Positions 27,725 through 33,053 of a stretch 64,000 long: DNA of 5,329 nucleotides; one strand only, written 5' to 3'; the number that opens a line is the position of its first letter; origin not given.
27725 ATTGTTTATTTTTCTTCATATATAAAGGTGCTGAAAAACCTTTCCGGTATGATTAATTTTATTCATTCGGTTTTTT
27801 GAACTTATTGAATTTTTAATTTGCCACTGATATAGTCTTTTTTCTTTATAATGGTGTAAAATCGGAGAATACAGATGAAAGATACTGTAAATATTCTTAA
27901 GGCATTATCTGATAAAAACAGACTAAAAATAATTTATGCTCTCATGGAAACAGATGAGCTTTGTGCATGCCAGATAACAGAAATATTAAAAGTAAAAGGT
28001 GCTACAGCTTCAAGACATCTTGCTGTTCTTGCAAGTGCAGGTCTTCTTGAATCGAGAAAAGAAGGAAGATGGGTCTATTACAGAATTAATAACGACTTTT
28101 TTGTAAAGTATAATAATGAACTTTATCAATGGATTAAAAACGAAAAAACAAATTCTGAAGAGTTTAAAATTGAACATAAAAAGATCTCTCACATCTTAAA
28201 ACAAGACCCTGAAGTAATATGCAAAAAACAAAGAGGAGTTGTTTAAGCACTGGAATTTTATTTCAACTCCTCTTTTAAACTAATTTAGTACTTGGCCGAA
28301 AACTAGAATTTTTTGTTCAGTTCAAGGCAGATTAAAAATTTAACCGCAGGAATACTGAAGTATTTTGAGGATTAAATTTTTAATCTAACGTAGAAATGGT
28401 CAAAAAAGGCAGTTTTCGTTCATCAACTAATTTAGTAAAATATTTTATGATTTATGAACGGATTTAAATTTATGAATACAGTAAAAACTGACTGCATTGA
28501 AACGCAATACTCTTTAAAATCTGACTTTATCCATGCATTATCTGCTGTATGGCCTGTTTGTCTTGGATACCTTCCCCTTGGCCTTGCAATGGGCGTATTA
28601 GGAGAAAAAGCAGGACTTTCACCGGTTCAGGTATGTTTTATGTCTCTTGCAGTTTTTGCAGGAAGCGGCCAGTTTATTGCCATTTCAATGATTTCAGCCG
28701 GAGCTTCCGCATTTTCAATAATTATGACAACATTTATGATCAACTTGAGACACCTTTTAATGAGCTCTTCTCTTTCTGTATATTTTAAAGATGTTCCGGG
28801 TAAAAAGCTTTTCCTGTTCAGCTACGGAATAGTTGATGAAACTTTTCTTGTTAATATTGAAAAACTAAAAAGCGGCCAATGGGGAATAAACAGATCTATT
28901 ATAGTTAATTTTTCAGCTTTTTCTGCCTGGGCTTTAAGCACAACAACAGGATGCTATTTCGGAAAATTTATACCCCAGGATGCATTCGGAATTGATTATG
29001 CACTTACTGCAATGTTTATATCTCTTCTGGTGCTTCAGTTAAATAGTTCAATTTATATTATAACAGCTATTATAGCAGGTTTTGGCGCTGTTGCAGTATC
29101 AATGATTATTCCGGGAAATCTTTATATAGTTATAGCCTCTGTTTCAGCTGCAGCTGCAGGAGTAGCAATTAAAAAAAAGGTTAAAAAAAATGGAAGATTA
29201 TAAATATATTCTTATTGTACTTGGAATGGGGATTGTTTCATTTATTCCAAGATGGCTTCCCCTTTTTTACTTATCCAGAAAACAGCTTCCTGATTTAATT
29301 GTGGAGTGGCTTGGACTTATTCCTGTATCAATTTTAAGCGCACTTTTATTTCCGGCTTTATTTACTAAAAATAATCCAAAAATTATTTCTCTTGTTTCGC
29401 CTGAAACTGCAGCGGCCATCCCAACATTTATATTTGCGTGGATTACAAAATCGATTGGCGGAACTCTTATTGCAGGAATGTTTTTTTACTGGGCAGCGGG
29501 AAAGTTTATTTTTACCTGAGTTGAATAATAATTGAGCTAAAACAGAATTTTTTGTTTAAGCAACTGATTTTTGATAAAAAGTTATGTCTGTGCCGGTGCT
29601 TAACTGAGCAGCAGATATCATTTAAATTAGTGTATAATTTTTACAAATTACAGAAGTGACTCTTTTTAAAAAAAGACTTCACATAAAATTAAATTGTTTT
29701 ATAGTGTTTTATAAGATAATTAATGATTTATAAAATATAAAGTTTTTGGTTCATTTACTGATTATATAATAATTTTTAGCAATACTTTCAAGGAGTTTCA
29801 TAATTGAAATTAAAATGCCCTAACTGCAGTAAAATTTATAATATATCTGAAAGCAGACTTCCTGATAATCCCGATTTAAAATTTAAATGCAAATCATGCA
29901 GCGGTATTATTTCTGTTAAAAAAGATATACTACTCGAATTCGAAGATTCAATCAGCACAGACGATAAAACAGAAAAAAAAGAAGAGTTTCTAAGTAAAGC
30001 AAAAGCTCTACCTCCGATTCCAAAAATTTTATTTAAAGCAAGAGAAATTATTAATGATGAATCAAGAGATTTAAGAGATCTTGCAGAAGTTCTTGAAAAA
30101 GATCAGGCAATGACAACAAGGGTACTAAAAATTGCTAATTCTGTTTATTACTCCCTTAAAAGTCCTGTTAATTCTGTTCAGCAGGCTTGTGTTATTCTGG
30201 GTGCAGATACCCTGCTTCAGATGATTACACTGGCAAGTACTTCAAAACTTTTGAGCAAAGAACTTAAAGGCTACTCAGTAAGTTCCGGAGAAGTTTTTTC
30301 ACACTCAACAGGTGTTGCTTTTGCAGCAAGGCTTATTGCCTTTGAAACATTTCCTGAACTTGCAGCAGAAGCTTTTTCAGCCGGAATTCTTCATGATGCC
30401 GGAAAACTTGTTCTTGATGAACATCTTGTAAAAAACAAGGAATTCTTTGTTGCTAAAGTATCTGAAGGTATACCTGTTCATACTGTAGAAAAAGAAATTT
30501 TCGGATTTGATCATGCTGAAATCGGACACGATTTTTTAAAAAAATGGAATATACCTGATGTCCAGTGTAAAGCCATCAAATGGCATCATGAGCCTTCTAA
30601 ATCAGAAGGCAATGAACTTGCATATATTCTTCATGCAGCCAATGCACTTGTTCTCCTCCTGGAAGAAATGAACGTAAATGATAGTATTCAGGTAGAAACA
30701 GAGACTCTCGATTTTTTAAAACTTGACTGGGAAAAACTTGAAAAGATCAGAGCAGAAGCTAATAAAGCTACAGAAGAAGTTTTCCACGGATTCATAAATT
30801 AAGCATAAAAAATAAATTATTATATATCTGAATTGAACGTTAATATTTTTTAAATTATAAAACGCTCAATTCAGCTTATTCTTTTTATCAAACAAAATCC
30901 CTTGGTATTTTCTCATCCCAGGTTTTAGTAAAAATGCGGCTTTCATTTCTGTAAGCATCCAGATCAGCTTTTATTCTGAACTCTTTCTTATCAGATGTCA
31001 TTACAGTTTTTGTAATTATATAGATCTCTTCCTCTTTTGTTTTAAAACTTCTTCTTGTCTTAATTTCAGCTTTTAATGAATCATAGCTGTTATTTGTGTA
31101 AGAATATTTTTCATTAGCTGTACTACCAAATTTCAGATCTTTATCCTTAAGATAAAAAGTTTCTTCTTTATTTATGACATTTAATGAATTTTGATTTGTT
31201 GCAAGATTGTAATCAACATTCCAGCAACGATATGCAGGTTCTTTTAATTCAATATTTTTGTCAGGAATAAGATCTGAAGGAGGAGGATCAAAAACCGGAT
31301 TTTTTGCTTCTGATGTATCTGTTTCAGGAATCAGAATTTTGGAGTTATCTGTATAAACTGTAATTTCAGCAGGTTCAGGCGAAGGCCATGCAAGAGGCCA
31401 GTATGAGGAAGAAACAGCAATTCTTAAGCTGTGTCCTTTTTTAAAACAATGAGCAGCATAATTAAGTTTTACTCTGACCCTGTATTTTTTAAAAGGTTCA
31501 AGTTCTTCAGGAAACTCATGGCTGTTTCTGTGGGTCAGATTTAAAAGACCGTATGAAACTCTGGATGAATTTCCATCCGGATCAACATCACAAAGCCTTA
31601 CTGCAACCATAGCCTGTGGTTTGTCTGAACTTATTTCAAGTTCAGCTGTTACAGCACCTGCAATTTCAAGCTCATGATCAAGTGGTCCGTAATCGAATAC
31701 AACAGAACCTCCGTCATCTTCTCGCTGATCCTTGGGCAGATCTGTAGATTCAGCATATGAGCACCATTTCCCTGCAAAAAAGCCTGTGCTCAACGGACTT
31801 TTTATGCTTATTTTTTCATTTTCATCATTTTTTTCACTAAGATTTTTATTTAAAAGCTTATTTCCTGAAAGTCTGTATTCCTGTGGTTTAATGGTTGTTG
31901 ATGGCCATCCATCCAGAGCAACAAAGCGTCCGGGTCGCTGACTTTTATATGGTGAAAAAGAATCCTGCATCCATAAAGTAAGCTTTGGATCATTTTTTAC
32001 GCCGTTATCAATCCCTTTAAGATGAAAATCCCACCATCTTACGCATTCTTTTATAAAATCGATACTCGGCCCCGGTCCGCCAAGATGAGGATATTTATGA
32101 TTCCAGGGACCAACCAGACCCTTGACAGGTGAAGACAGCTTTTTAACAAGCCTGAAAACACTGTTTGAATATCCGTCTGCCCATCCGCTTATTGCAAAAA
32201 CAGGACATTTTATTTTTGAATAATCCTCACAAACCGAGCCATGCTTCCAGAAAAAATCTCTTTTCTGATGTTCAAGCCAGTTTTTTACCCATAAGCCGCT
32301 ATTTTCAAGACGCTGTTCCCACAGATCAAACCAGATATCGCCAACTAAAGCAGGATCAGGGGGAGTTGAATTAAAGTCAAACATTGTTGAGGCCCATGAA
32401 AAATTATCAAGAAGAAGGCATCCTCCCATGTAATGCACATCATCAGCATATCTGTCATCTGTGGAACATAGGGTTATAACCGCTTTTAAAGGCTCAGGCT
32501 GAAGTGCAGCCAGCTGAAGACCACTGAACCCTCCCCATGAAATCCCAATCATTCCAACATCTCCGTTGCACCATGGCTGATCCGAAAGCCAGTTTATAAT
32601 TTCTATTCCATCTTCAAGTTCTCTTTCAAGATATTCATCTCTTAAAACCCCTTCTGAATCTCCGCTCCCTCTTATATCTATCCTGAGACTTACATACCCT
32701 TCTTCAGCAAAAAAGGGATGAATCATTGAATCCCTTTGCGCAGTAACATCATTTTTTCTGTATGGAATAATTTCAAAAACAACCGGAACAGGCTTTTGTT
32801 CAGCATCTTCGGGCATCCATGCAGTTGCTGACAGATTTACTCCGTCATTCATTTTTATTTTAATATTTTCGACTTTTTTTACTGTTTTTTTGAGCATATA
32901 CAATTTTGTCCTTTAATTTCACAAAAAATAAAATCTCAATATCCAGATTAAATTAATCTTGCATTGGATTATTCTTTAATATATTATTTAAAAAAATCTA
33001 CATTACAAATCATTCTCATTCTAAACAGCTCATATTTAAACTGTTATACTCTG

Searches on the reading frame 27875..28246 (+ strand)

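Call 50: search_protein_families(library=pfam, proteins=[window:27875-28246:+], max_evalue=0.00001)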
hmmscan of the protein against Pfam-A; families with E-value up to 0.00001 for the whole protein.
window:27875-28246:+ (123 aa): 2 families
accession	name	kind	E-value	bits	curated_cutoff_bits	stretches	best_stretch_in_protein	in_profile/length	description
PF01022.26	HTH_5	-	9.7e-14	51.4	22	1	13-60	1-47/47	Bacterial regulatory protein, arsR family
PF12840.13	HTH_20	-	4e-08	33.5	27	1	11-61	1-51/51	Helix-turn-helix domain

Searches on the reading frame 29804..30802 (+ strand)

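Call 36: search_protein_families(library=pfam, proteins=[window:29804-30802:+], max_evalue=0.00001)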
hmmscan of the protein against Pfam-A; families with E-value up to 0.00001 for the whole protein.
window:29804-30802:+ (332 aa): 3 families
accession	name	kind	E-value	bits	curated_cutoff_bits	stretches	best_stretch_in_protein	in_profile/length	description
PF08668.18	HDOD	-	1.3e-48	165.5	22.9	1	69-264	1-196/196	HDOD domain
PF13717.11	Zn_ribbon_4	-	2.3e-08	34.3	30.3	1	1-33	1-32/36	zinc-ribbon domain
PF01966.28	HD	-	2.6e-08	34.6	22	1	164-271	1-102/116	HD domain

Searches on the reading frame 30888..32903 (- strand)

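Call 36: search_protein_families(library=pfam, proteins=[window:30888-32903:-], max_evalue=0.00001)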
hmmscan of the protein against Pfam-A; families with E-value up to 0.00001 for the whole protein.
window:30888-32903:- (671 aa): 4 families
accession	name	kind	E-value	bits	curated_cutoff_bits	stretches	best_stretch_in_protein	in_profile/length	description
PF02129.25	Peptidase_S15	-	8.5e-67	226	23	1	20-271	1-262/262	X-Pro dipeptidyl-peptidase (S15 family)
PF08530.16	PepX_C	-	2.3e-44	152.4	22.5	1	300-521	1-200/217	X-Pro dipeptidyl-peptidase C-terminal non-catalytic domain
PF00561.26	Abhydrolase_1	-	4.9e-08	33.4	25.8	1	63-150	21-103/245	alpha/beta hydrolase fold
PF00326.27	Peptidase_S9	-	6.5e-06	26.2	22.6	0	64-146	9-96/213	Prolyl oligopeptidase family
